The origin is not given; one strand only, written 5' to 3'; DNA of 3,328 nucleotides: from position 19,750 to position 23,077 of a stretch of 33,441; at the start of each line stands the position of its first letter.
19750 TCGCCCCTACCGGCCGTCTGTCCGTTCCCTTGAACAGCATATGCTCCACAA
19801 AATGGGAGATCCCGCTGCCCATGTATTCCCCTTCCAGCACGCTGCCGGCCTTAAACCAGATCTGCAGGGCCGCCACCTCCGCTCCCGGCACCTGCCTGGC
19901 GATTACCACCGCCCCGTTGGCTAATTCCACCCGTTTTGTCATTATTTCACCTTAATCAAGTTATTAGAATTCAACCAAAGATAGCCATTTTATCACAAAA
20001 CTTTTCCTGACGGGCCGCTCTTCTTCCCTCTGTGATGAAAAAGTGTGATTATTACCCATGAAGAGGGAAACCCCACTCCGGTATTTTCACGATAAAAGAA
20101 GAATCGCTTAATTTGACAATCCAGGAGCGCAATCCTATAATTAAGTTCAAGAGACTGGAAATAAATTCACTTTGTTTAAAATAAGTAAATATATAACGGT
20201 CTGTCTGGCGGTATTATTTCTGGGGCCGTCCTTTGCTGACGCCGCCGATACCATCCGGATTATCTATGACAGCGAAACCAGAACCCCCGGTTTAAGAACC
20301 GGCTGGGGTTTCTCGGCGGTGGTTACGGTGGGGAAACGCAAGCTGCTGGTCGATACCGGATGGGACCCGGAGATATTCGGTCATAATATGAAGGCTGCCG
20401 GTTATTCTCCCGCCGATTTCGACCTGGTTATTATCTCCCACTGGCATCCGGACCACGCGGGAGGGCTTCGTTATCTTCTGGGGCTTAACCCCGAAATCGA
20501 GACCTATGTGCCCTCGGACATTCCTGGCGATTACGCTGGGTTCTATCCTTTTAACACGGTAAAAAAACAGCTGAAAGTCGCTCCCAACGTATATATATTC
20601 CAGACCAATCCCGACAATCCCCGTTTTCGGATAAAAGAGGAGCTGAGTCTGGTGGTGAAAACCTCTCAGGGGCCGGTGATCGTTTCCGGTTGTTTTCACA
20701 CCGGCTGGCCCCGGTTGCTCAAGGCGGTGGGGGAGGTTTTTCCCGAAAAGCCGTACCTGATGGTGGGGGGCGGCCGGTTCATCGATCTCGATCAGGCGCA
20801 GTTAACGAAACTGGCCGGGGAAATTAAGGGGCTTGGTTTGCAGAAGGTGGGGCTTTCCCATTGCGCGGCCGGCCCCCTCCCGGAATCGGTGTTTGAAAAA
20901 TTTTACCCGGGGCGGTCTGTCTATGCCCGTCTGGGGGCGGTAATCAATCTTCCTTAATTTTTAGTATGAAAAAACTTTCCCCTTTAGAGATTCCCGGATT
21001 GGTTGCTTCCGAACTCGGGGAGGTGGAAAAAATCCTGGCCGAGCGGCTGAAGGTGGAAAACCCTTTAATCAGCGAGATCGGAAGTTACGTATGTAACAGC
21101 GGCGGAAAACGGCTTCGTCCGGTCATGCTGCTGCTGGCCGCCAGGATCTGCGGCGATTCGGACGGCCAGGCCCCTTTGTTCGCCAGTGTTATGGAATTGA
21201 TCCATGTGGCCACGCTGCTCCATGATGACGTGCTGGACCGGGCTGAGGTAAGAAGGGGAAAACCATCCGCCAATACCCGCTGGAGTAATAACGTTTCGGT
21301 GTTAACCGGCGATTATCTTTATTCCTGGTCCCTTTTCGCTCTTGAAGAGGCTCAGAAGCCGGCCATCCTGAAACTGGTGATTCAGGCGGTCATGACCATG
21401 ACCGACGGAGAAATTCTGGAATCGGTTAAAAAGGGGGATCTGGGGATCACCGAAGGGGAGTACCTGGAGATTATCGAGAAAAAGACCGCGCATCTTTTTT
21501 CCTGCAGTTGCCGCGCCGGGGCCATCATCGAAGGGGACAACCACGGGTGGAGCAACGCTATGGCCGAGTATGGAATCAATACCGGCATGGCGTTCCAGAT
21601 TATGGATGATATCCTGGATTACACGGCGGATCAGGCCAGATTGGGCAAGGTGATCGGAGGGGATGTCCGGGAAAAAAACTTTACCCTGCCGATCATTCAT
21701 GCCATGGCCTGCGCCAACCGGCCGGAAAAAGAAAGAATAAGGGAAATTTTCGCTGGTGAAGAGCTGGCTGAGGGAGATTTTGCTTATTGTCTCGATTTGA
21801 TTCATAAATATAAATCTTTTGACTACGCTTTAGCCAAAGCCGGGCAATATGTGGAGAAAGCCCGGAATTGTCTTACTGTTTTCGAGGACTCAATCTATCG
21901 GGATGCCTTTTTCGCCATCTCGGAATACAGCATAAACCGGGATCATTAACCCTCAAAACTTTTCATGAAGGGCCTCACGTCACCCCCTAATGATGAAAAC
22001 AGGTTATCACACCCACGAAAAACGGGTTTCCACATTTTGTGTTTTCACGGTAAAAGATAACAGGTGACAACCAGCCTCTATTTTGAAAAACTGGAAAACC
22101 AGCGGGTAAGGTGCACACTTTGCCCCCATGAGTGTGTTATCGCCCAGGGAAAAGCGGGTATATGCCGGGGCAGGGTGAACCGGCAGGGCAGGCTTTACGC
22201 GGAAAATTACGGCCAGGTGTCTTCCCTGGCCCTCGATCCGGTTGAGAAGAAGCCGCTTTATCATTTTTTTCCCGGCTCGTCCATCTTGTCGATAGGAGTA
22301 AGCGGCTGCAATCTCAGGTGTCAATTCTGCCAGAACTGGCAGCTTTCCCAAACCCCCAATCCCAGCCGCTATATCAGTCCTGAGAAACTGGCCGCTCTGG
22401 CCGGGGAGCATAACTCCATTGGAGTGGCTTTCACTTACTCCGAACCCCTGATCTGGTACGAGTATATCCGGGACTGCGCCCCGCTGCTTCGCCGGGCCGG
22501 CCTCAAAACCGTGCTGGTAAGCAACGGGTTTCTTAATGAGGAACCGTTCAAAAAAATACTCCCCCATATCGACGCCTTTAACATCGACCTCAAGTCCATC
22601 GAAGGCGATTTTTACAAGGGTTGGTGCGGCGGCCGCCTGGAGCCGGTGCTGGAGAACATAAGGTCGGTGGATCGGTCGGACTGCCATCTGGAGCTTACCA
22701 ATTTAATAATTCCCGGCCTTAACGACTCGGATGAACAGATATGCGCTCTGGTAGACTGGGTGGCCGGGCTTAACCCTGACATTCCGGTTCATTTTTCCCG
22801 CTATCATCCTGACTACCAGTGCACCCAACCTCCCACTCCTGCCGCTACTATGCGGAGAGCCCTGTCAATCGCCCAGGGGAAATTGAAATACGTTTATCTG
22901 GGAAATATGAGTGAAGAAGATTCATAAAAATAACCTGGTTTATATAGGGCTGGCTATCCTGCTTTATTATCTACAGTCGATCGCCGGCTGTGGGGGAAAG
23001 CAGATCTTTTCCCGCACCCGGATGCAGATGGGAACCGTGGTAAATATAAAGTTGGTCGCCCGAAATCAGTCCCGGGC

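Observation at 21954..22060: A ~105-nt conserved intergenic element (four copies in the window) that is always sense-oriented 5' of a gene: candidate structured RNA or MITE-like repeat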

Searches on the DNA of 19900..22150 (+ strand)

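Call 36: search_rna_families(source=window, start=19900, end=22150, threshold=evalue, max_evalue=10)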
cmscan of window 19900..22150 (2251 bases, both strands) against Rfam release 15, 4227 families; matches with E-value up to 10: 3.
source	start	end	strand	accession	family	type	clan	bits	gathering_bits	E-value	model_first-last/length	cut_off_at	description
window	21353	21404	-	RF02499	Atu_C4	Gene; sRNA;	-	18.5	80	2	1-70/70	no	Rhizobiales sRNA Atu_C4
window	20027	20066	+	RF00212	SNORD38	Gene; snRNA; snoRNA; CD-box;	CL00051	17.6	44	5.3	1-70/70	no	Small nucleolar RNA SNORD38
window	21286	21404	-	RF00166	PrrB_RsmZ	Gene; sRNA;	CL00106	16.7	44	0.57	1-133/133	no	PrrB/RsmZ RNA family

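Call 51: search_dna_similar(query=window:21950-22062:+, collection=plasmids, mode=distant, max_evalue=1, max_rows=10)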
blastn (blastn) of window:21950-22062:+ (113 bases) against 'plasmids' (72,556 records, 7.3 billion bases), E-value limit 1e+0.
No match.

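Call 77: build_rna_model(alignment_id=A2, structure=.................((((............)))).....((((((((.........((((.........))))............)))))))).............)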
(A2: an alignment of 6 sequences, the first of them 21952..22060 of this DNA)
Model R1 built from alignment A2 (6 sequences, 109 columns); structure: as given.
model positions 106; base pairs 15; branch points 1; effective number of sequences 2.93; information 0.59 bits per position. Calibrated on 0.2 Mb of random sequence (short: E-values are rough).
structure used (alignment columns):
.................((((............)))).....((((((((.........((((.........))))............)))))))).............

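Call 78: search_with_rna_model(model_id=R1, source=window, filters=off, max_evalue=10)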
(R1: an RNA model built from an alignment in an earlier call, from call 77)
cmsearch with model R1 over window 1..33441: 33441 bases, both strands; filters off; matches with E-value up to 10: 14.
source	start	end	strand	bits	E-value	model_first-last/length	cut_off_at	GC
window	21954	22060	+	106.9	5.6e-23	1-106/106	no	0.41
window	11677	11782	-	96.6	1.3e-20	1-106/106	no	0.46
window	19996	20102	+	88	1.3e-18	1-106/106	no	0.44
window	12316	12373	+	12.8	0.31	1-106/106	no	0.45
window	2143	2165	-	10.2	1.3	1-106/106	no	0.26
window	27428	27461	-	9.8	1.6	1-106/106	no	0.38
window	29116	29224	-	9.1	2.3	1-106/106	no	0.4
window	8308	8404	+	8.6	2.9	1-106/106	no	0.42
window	13105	13137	-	8.5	3.1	1-106/106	no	0.27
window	14401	14450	+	8.3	3.4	1-106/106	no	0.5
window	3244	3275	+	7.3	5.8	1-106/106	no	0.31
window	9066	9113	+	6.7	8.4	1-106/106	no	0.56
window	11926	11955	-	6.6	8.7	1-106/106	no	0.3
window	29983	30007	-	6.4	9.6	1-106/106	no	0.12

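Call 79: search_with_rna_model(model_id=R1, sources=[L027, L044, L076, L088, L089, L090, L091, L092, L093, L097, L098, L099, L100], filters=off, max_evalue=10)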
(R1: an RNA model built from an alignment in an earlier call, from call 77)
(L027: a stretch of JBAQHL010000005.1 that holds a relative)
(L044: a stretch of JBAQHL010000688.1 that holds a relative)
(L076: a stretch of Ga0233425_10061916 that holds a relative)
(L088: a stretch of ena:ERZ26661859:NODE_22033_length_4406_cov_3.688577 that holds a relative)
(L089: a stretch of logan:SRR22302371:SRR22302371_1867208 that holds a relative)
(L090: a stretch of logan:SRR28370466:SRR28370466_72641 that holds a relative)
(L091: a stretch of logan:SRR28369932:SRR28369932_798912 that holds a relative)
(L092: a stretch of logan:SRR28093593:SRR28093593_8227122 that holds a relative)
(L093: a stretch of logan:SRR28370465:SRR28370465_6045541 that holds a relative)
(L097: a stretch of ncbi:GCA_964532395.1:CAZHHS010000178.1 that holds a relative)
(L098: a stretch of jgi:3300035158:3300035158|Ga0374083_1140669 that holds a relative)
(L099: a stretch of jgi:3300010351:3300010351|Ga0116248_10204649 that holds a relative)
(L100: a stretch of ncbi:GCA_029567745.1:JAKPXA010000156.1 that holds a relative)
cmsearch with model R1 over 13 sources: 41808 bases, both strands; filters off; matches with E-value up to 10: 10.
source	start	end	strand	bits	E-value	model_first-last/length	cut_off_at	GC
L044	1330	1433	+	87.4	2.2e-18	1-106/106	no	0.54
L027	4057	4160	+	79.4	1.6e-16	1-106/106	no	0.52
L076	1574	1672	+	74.8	1.8e-15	1-106/106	no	0.37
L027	4096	4147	-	18.4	0.02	41-93/106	no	0.54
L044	1369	1420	-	17.7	0.03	41-93/106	no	0.56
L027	4358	4426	-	14.4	0.17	1-106/106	no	0.51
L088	3892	3944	+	8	5.3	1-106/106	no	0.42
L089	591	643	+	8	5.3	1-106/106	no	0.42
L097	62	117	+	7.6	6.3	1-106/106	no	0.55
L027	3975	4058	-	7.1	8.1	1-106/106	no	0.58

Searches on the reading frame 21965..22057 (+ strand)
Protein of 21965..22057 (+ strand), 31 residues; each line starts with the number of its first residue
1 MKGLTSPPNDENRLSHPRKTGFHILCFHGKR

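Call 95: search_protein_representatives(protein=window:21965-22057:+)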
Query: 31 residues. Proteins with E-value up to 0.001 (for the whole library): 4; up to 1e-10: 0; up to 1e-30: 0. The best 4 are listed.
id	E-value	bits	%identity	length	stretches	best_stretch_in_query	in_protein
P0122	1.7e-06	42.6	37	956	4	12-29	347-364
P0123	1.9e-05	39.4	-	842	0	-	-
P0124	6.1e-05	37.9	53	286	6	14-30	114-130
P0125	8.9e-04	34.4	39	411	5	10-28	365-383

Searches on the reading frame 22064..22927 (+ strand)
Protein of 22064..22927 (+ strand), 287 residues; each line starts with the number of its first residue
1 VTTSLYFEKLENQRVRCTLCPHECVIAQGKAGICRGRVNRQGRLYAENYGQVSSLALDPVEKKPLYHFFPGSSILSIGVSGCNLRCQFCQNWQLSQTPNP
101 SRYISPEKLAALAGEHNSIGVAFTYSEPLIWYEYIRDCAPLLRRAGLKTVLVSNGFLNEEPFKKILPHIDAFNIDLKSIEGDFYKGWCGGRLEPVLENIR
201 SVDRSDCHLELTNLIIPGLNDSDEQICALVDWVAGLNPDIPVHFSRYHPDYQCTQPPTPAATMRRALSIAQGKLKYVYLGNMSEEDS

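Call 11: search_protein_families(library=pfam, proteins=[window:22064-22927:+])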
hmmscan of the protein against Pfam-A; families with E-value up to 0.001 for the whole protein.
window:22064-22927:+ (287 aa): 2 families
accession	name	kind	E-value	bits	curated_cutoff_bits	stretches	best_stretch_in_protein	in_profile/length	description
PF04055.27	Radical_SAM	-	8e-19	68.9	29.5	1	80-228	5-164/166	Radical SAM superfamily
PF13353.11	Fer4_12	-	0.00028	21.6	22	1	76-170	9-110/137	4Fe-4S single cluster domain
